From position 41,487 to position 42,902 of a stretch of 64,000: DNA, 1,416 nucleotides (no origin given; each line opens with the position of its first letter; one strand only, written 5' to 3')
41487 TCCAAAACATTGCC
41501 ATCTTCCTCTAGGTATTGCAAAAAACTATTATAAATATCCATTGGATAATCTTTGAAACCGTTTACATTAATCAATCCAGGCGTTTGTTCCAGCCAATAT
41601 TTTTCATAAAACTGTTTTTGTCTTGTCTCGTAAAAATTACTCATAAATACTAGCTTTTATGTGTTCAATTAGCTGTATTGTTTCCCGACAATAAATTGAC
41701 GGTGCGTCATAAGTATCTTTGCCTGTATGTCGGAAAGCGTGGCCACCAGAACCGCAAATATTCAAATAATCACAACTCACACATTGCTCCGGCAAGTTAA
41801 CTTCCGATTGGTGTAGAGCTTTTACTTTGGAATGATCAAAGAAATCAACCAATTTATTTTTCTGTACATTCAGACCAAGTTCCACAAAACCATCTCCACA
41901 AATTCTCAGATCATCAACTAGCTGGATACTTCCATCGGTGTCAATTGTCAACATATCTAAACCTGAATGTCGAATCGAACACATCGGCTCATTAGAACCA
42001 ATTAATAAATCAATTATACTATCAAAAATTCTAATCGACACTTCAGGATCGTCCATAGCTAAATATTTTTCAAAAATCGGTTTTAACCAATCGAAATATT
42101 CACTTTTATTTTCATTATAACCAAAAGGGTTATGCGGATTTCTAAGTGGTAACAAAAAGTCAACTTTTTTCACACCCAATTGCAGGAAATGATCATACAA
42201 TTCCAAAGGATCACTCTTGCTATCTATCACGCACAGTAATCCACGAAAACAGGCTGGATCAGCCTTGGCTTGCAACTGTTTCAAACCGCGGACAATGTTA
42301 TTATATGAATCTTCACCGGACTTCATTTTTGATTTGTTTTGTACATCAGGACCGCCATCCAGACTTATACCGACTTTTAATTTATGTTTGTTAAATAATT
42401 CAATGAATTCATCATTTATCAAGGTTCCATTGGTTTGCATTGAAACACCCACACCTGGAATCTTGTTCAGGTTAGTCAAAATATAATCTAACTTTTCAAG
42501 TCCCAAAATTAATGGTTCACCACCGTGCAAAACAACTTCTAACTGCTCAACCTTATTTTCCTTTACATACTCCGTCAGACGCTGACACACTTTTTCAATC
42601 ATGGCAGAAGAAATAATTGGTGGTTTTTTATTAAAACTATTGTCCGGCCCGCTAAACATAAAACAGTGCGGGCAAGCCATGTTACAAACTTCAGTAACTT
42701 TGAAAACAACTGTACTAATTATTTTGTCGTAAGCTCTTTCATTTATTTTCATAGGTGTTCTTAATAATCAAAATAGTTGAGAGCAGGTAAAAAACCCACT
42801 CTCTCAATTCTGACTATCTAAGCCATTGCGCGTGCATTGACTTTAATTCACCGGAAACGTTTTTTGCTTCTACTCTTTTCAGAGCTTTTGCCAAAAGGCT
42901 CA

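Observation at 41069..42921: RiPP-like cassette: 35-aa Cys-free peptide ORF - radical SAM/SPASM enzyme - SAM methyltransferase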

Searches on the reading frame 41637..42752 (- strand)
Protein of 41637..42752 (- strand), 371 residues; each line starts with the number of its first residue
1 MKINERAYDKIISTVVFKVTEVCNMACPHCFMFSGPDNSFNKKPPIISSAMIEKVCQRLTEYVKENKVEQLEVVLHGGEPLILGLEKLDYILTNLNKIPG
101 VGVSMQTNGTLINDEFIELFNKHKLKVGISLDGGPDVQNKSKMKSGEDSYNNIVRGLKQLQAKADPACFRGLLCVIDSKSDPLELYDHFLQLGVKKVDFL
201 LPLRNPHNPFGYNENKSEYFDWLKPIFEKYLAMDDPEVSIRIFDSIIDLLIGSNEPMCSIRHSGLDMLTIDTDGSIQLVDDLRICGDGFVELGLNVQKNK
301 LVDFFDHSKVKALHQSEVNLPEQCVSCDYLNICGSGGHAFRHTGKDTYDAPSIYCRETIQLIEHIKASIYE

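Call 3: search_protein_families(library=ncbifam, proteins=[window:41637-42752:-], max_evalue=0.01)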
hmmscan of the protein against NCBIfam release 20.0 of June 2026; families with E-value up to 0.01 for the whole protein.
window:41637-42752:- (371 aa): 74 families (the best 25 are shown)
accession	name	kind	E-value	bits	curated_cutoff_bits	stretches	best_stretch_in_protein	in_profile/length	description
NF041707.1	rSAM_YhhB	equivalog_domain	1.3e-91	307.3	445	1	12-369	1-365/369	cyclophane-forming radical SAM/SPASM peptide maturase YhhB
TIGR04269.1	SAM_SPASM_FxsB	subfamily_domain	3.7e-84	282.8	370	1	13-366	2-362/363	FxsB family cyclophane-forming radical SAM/SPASM peptide maturase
TIGR04496.1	rSAM_XyeB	equivalog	1.7e-46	158.7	450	1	15-358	6-358/385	cyclophane-forming radical SAM/SPASM peptide maturase XyeB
TIGR03942.1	sulfatase_rSAM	equivalog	3.3e-44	151.4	349.45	1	19-367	7-355/363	anaerobic sulfatase maturase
NF041298.1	rSAM_mat_DynA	equivalog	7.7e-34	117.2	450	1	15-369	3-353/356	dynobactin maturation radical SAM/SPASM protein DynA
NF010321.0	PRK13758.1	equivalog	4.3e-33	115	441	1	14-363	6-356/370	anaerobic sulfatase-maturase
TIGR04261.1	rSAM_GlyRichRpt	subfamily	1.7e-32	112.9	310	1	19-365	3-356/363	cyclophane-forming radical SAM/SPASM peptide maturase GrrM/OscB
NF041718.1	rSAM_phane_AMC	equivalog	1.5e-30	106.5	425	1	12-361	5-352/362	cyclophane-forming radical SAM peptide maturase AmcB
NF010308.0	PRK13745.1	equivalog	3.7e-27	95.3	484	2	11-199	12-200/412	anaerobic sulfatase-maturation protein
NF047865.1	rSAM_PapB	equivalog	2.4e-26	92.7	340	1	12-341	2-320/330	PapB family radical SAM/SPASM ranthipeptide maturase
NF041300.1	rSAM_mat_DarW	exception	3.1e-26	92.2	650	1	14-368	42-397/415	radical SAM/SPASM peptide maturase DarW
TIGR03906.1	quino_hemo_SAM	equivalog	1.7e-25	89.6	453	1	10-355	91-433/467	quinohemoprotein amine dehydrogenase maturation protein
NF038005.1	rSAM_mat_DarE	equivalog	5.5e-24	84.7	650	1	14-368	75-431/432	darobactin maturation radical SAM/SPASM protein DarE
TIGR03978.1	rSAM_paired_1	equivalog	6.8e-21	74.6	370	2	15-219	85-282/466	His-Xaa-Ser system radical SAM maturase HxsB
TIGR04163.1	rSAM_cobopep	equivalog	8.6e-21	74.2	375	1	10-163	61-211/428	peptide-modifying radical SAM enzyme CbpB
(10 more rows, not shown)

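Call 4: search_protein_families(library=pfam, proteins=[window:41637-42752:-], max_evalue=0.01)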
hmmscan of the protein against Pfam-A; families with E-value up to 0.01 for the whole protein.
window:41637-42752:- (371 aa): 2 families
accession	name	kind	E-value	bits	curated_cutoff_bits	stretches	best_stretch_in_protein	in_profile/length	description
PF04055.27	Radical_SAM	-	2.3e-14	54.3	29.5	1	18-163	2-139/166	Radical SAM superfamily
PF13353.11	Fer4_12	-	8.5e-05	23.3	22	1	21-153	13-135/137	4Fe-4S single cluster domain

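Call 10: find_homologous_proteins(query=window:41637-42752:-, max_evalue=1e-20)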
Query window:41637-42752:- (371 aa): 1831 proteins with E <= 1e-20 among 3554 candidates; the best 120 are listed.
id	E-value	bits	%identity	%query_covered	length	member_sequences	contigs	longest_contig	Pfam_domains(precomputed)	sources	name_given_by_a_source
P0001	3.7e-252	854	100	100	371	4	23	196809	PF04055.28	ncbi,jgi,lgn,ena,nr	ncbi:radical SAM protein [Candidatus Falkowbacteria bacterium]|jgi:uncharacterized protein|nr:radica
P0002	3.1e-150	518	60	100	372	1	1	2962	PF04055.28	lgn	-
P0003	1.5e-142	493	58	100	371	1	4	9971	PF04055.28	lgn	-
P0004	3.9e-142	492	56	100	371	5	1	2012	PF04055.28,PF13353.12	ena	-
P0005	4.3e-140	485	57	100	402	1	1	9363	PF04055.28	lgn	-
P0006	2.3e-139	483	56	100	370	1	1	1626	PF04055.28,PF13353.12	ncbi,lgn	-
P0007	9.1e-127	441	53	99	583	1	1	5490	PF07021.19,PF13847.13,PF13489.13,PF13649.13,PF04055.28,PF08241.19,PF08242.19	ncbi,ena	-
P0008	3.7e-124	433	51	100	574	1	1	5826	PF13847.13,PF13489.13,PF05175.21,PF13649.13,PF04055.28,PF08241.19,PF08242.19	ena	-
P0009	6.7e-124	432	49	100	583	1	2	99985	PF13847.13,PF13489.13,PF05175.21,PF13649.13,PF04055.28,PF08241.19,PF08242.19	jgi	-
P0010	3.6e-116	406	48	100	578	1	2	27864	PF13847.13,PF13649.13,PF04055.28,PF08241.19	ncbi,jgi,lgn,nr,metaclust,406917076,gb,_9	ncbi:MAG: radical SAM protein [uncultured bacterium]|nr:MAG: radical SAM protein [uncultured bacteri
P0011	3.2e-114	400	49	100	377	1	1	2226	PF04055.28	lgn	-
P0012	1.6e-101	358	45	95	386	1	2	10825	PF04055.28,PF13353.12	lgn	-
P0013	2.5e-100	354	45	91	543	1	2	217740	PF13847.13,PF05175.21,PF13649.13,PF04055.28,PF08241.19,PF08242.19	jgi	jgi:uncharacterized protein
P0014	9.2e-88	313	52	73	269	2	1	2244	-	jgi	-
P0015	6.0e-78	280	51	65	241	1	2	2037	-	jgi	jgi:uncharacterized protein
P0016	2.6e-75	272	37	99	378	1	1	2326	PF04055.28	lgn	-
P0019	1.3e-67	246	37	95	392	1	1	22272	PF04055.28,PF13353.12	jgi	jgi:uncharacterized protein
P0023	1.3e-65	240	34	99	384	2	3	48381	PF04055.28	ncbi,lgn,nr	ncbi:MAG TPA: radical SAM protein [Micromonosporaceae bacterium]|nr:radical SAM protein [Micromonosp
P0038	3.8e-62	229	32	98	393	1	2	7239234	PF04055.28,PF13353.12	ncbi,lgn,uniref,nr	ncbi:FxsB family radical SAM/SPASM domain protein [Streptomyces sp. NBC_00523]|uniref:FxsB family cy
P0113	2.0e-58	216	32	96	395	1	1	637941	PF04055.28,PF13353.12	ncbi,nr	ncbi:MAG: FxsB family radical SAM/SPASM domain protein [Bacteroidetes bacterium]|nr:FxsB family radi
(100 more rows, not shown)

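Call 12: find_encoding_contigs(protein=P0009, flank=4000, max_places=2)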
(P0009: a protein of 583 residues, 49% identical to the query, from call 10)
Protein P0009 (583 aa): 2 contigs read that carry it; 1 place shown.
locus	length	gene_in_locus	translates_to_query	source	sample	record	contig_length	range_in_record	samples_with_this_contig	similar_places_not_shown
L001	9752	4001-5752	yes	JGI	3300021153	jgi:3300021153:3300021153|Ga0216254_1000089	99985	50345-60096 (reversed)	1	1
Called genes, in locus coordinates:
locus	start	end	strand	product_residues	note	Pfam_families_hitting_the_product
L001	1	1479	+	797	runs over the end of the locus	PF10412:TrwB_AAD_bind, PF12696:TraG-D_C (weak)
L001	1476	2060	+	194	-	-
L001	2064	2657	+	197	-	-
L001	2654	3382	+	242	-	-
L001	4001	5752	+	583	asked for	PF04055:Radical_SAM, PF05175:MTS (faint), PF13489:Methyltransf_23 (faint), PF08241:Methyltransf_11, PF08242:Methyltransf_12 (weak), PF13649:Methyltransf_25, PF13847:Methyltransf_31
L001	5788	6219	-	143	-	-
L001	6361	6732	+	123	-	-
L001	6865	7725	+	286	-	PF13814:Replic_Relax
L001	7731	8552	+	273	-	-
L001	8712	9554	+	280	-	PF09250:Prim-Pol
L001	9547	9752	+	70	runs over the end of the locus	PF12728:HTH_17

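Call 13: find_encoding_contigs(protein=P0010, flank=4000, max_places=2)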
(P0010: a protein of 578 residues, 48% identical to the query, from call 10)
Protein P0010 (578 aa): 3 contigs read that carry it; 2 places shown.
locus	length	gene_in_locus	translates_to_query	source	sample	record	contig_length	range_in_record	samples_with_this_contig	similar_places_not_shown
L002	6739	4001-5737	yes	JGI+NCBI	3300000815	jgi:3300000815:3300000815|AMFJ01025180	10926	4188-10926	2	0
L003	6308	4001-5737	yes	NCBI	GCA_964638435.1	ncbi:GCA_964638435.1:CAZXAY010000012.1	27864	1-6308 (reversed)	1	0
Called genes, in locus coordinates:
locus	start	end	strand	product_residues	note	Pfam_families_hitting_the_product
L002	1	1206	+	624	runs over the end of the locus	-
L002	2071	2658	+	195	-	-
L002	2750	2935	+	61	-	-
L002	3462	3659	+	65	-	-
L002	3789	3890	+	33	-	-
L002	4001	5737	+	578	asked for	PF04055:Radical_SAM, PF13847:Methyltransf_31, PF08241:Methyltransf_11 (faint), PF13649:Methyltransf_25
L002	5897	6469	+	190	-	-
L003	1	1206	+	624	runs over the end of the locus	-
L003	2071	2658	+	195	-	-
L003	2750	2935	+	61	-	-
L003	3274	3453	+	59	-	-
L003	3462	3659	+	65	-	-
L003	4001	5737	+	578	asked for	PF04055:Radical_SAM, PF13847:Methyltransf_31, PF08241:Methyltransf_11 (faint), PF13649:Methyltransf_25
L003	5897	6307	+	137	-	?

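Call 14: find_encoding_contigs(protein=P0013, flank=4000, max_places=2)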
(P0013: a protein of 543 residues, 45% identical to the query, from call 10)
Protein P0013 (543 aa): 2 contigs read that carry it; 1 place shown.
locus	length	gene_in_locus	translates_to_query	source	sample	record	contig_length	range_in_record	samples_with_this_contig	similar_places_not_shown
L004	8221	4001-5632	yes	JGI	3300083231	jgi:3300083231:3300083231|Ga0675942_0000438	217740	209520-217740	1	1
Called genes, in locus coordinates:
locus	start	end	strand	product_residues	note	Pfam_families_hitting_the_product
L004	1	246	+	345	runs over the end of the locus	PF13384:HTH_23 (weak), PF13518:HTH_28, PF13551:HTH_29, PF13565:HTH_32 (weak), PF13592:HTH_33, PF13358:DDE_3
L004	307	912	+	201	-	-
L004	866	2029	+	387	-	PF04055:Radical_SAM, PF13353:Fer4_12 (weak), PF13186:SPASM (weak)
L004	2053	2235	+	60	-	-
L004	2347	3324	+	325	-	PF12760:Zn_ribbon_IS1595, PF12762:DDE_Tnp_IS1595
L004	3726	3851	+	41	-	-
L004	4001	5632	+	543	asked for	PF04055:Radical_SAM, PF05175:MTS (weak), PF08241:Methyltransf_11, PF08242:Methyltransf_12 (weak), PF13649:Methyltransf_25, PF13847:Methyltransf_31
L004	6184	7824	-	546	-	PF01609:DDE_Tnp_1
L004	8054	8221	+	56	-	?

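Call 20: find_encoding_contigs(protein=P0003, flank=3000, max_places=2)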
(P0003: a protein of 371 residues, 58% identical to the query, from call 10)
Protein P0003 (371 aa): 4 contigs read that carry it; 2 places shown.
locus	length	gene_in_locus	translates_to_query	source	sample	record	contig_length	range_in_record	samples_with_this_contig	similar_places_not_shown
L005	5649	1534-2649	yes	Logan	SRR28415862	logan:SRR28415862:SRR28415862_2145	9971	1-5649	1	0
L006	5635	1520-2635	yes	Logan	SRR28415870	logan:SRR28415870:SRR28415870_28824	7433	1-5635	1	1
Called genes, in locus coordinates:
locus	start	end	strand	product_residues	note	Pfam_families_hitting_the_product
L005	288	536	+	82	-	PF00216:Bac_DNA_binding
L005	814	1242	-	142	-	-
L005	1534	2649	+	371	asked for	PF04055:Radical_SAM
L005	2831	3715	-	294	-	-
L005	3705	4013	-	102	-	-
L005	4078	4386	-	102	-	-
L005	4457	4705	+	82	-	-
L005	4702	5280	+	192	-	-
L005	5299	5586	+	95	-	-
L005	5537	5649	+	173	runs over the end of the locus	-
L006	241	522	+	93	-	PF00216:Bac_DNA_binding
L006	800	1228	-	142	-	-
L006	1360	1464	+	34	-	-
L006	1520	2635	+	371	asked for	PF04055:Radical_SAM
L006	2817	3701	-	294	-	-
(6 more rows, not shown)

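Call 21: find_encoding_contigs(protein=P0005, flank=3000, max_places=2)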
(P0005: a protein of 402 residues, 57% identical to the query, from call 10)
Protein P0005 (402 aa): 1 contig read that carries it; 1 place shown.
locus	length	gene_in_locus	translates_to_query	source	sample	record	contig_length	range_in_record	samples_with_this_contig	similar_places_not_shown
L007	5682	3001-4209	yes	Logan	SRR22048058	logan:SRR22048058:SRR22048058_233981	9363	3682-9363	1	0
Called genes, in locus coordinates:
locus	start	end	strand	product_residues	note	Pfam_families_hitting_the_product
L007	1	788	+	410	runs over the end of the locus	PF02784:Orn_Arg_deC_N, PF00278:Orn_DAP_Arg_deC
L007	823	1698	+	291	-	-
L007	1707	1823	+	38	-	-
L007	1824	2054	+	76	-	-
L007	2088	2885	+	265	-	-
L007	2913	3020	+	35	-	-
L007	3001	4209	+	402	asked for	PF04055:Radical_SAM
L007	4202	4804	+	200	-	PF13489:Methyltransf_23 (weak), PF05175:MTS, PF13847:Methyltransf_31, PF08241:Methyltransf_11, PF08242:Methyltransf_12, PF13649:Methyltransf_25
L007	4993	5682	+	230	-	?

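Call 23: find_encoding_contigs(protein=P0012, flank=3000, max_places=2)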
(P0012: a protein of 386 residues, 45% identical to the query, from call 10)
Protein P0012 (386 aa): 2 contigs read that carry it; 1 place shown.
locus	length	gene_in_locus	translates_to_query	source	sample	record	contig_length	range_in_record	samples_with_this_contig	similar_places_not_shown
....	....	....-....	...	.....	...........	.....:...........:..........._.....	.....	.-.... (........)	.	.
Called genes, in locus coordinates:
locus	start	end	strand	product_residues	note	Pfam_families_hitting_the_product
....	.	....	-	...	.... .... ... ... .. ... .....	-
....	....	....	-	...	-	-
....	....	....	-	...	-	-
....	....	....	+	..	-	-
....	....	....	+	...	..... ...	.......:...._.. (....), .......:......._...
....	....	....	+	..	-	-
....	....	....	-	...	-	-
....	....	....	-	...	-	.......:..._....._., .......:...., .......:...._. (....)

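Call 24: find_encoding_contigs(protein=P0007, flank=3000, max_places=2)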
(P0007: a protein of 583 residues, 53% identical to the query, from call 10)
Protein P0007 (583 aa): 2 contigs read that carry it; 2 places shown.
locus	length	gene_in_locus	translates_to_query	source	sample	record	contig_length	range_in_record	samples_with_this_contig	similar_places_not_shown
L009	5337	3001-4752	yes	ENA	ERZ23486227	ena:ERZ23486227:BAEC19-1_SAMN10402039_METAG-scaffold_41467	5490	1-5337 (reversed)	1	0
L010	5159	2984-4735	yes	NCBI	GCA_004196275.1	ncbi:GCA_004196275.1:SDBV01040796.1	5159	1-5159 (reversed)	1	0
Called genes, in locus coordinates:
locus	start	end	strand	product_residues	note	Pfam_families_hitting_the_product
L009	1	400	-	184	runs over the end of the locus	?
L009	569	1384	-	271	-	-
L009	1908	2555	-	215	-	PF00589:Phage_integrase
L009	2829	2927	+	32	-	-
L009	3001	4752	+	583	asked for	PF04055:Radical_SAM, PF13489:Methyltransf_23, PF07021:MetW (weak), PF08241:Methyltransf_11, PF08242:Methyltransf_12, PF13649:Methyltransf_25, PF13847:Methyltransf_31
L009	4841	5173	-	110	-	PF00216:Bac_DNA_binding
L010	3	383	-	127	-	?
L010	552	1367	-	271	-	-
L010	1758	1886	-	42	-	-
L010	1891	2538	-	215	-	PF00589:Phage_integrase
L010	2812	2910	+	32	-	-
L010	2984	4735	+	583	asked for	PF04055:Radical_SAM, PF13489:Methyltransf_23, PF07021:MetW (weak), PF08241:Methyltransf_11, PF08242:Methyltransf_12, PF13649:Methyltransf_25, PF13847:Methyltransf_31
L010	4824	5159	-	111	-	?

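Call 25: find_encoding_contigs(protein=P0008, flank=3000, max_places=2)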
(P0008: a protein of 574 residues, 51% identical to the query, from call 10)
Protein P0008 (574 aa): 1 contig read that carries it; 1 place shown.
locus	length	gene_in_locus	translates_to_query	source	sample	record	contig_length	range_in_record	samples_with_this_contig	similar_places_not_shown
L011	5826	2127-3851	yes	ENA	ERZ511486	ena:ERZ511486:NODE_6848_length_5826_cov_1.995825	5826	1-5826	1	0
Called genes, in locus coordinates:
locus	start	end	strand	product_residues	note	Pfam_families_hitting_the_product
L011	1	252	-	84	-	?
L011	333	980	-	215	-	PF01757:Acyl_transf_3, PF07786:HGSNAT_cat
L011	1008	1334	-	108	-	PF02525:Flavodoxin_2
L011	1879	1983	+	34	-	-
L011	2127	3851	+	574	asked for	PF04055:Radical_SAM, PF13489:Methyltransf_23 (faint), PF05175:MTS (weak), PF13847:Methyltransf_31, PF08241:Methyltransf_11, PF08242:Methyltransf_12 (weak), PF13649:Methyltransf_25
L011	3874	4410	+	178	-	PF13302:Acetyltransf_3, PF13420:Acetyltransf_4, PF00583:Acetyltransf_1 (weak)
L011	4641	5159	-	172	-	-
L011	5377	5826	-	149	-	?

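Call 28: find_encoding_contigs(protein=P0002, flank=3000, max_places=2)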
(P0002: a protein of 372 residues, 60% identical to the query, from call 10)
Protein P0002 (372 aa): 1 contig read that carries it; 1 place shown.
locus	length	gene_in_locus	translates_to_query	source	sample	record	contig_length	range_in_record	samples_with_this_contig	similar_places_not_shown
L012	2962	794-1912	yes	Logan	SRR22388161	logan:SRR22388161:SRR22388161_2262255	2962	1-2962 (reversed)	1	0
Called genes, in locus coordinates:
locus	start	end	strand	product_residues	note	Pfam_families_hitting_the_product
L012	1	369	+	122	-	?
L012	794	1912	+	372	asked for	PF04055:Radical_SAM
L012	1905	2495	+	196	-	PF05175:MTS (faint), PF13489:Methyltransf_23 (weak), PF07021:MetW (weak), PF13847:Methyltransf_31, PF08241:Methyltransf_11, PF13649:Methyltransf_25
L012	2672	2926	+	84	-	-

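Call 29: find_encoding_contigs(protein=P0011, flank=3000, max_places=2)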
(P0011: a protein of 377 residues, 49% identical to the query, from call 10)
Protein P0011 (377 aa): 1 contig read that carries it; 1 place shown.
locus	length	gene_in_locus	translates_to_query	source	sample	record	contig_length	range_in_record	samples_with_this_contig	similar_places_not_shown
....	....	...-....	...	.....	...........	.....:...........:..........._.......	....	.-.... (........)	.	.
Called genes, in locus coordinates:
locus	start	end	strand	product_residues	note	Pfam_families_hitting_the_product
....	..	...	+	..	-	-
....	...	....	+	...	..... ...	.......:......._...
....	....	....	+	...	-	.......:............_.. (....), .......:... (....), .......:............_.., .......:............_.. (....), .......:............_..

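Call 38: find_related_loci(query=A2, collection=genome_contigs, flank=2500)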
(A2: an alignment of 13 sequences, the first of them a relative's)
Query A2 (371 aa) in genome_contigs; peptide patterns used: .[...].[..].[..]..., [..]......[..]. (x = any residue, [..] = any of these).
173 stretches matched a pattern; 1 encode a relative of the query (tblastn E <= 1e-3); 1 distinct loci.
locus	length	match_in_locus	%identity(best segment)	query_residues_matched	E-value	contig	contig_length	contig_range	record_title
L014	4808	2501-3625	48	1-371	5e-125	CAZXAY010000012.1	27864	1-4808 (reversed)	MAG TPA_asm: uncultured Candidatus Saccharibacteria bacterium isolate SRP011637_co1_138 genome assembly, contig: NODE_40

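Call 42: search_solved_structures(query=window:41637-42752:-, max_evalue=0.001)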
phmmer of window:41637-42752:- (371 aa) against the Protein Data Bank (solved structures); distinct sequences matched with E-value up to 0.001: 6.
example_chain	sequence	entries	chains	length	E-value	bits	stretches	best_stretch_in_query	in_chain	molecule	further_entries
9gm3_A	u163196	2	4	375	1.4e-50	175.6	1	15-367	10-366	ChlB radical SAM domain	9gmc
4k37_A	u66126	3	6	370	7.9e-26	94.1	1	15-363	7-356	Anaerobic sulfatase-maturating enzyme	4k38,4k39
4k36_A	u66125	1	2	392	9.7e-26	93.8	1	15-363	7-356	Anaerobic sulfatase-maturating enzyme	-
5wgg_A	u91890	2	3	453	1.3e-07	34.2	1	11-196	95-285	Radical SAM domain protein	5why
2fb2_A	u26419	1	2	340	1.9e-05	27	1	12-137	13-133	Molybdenum cofactor biosynthesis protein A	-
2a5h_A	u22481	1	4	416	0.00053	22.3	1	14-103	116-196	L-lysine 2,3-aminomutase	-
